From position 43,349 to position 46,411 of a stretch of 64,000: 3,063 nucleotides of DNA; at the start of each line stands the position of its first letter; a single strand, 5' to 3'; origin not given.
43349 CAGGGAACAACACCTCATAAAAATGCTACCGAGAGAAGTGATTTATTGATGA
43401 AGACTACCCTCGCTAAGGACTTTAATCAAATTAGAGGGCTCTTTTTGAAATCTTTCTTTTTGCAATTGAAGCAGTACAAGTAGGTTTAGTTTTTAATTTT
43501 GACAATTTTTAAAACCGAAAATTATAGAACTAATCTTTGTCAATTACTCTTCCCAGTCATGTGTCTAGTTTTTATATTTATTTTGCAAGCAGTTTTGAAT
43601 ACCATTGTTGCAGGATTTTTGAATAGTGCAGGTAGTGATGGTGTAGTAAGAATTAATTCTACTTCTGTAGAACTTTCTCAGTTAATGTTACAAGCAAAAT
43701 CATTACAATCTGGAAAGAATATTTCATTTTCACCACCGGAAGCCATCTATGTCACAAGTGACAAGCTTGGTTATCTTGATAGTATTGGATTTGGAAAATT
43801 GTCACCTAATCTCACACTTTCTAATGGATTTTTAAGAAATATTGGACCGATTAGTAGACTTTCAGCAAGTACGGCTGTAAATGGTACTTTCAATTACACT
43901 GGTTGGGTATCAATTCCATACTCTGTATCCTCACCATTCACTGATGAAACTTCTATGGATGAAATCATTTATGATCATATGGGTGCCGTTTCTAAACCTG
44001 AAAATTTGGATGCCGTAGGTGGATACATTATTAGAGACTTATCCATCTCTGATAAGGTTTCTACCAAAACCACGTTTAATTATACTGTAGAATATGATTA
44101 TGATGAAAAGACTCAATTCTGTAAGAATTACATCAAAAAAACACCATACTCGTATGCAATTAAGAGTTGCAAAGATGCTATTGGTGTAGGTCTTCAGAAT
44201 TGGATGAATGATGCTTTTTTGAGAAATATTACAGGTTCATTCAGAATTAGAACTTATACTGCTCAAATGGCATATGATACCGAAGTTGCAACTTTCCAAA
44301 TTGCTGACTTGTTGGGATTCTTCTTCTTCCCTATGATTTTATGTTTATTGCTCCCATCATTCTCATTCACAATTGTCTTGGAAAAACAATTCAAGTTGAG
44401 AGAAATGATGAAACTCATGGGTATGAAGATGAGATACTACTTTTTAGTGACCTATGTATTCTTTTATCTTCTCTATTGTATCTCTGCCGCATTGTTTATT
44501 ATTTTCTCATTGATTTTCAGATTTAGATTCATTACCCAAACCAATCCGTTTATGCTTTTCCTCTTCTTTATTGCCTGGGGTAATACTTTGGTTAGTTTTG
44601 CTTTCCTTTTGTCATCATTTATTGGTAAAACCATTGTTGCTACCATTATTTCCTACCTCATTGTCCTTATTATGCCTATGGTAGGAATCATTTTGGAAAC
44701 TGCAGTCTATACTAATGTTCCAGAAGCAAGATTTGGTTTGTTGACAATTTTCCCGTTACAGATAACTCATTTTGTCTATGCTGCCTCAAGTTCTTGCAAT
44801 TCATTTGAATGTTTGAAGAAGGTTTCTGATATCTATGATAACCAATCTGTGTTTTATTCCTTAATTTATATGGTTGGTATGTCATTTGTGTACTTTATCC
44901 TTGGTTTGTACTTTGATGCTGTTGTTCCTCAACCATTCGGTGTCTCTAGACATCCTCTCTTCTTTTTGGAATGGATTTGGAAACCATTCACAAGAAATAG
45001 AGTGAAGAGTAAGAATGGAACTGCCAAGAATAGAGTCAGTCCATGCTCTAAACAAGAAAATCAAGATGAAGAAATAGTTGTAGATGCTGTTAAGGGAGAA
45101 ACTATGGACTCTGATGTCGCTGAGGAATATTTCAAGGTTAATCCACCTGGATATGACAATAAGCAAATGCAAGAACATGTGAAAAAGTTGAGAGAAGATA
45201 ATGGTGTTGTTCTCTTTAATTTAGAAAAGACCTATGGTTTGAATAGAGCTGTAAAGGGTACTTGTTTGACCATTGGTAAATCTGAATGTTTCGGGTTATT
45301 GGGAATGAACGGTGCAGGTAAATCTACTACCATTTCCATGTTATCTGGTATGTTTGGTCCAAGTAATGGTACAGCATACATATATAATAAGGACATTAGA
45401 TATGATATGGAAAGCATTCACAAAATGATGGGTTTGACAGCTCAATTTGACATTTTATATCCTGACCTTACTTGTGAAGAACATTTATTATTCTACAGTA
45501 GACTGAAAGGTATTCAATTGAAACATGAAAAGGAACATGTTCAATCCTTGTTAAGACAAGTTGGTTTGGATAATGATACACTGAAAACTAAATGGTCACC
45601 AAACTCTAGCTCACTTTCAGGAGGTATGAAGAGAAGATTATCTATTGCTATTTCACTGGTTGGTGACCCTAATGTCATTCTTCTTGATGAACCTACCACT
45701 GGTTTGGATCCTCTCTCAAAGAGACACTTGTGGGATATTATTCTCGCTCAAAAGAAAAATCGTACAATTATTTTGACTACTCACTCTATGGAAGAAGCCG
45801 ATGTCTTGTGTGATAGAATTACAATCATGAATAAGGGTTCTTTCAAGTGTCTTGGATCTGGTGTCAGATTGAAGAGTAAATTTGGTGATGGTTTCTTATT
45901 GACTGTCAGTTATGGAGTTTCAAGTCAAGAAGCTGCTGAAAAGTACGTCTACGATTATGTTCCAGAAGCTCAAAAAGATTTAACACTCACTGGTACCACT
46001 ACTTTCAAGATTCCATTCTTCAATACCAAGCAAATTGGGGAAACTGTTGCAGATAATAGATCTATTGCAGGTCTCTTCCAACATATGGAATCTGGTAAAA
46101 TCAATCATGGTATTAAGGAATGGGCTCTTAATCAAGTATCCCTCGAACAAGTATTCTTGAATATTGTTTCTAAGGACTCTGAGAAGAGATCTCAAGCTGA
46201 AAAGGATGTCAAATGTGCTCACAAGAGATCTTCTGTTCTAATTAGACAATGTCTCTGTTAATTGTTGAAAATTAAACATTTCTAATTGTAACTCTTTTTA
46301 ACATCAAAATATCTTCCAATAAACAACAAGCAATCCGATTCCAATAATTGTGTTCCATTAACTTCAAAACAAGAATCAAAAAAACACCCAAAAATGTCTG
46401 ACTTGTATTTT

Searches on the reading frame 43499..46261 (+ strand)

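Call 80: search_protein_families(library=pfam, proteins=[window:43499-46261:+], max_evalue=0.001)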
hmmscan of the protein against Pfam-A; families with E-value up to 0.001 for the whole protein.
window:43499-46261:+ (920 aa): 3 families
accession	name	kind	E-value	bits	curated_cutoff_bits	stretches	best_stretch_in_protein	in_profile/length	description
PF00005.33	ABC_tran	-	1.3e-28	100.7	25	1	588-734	4-137/137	ABC transporter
PF12698.13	ABC2_membrane_3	-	1e-11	45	31.6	1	21-471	6-347/347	ABC-2 family transporter protein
PF13304.12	AAA_21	-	2.6e-11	44.6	27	1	703-766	235-302/304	AAA domain, putative AbiEii toxin, Type IV TA system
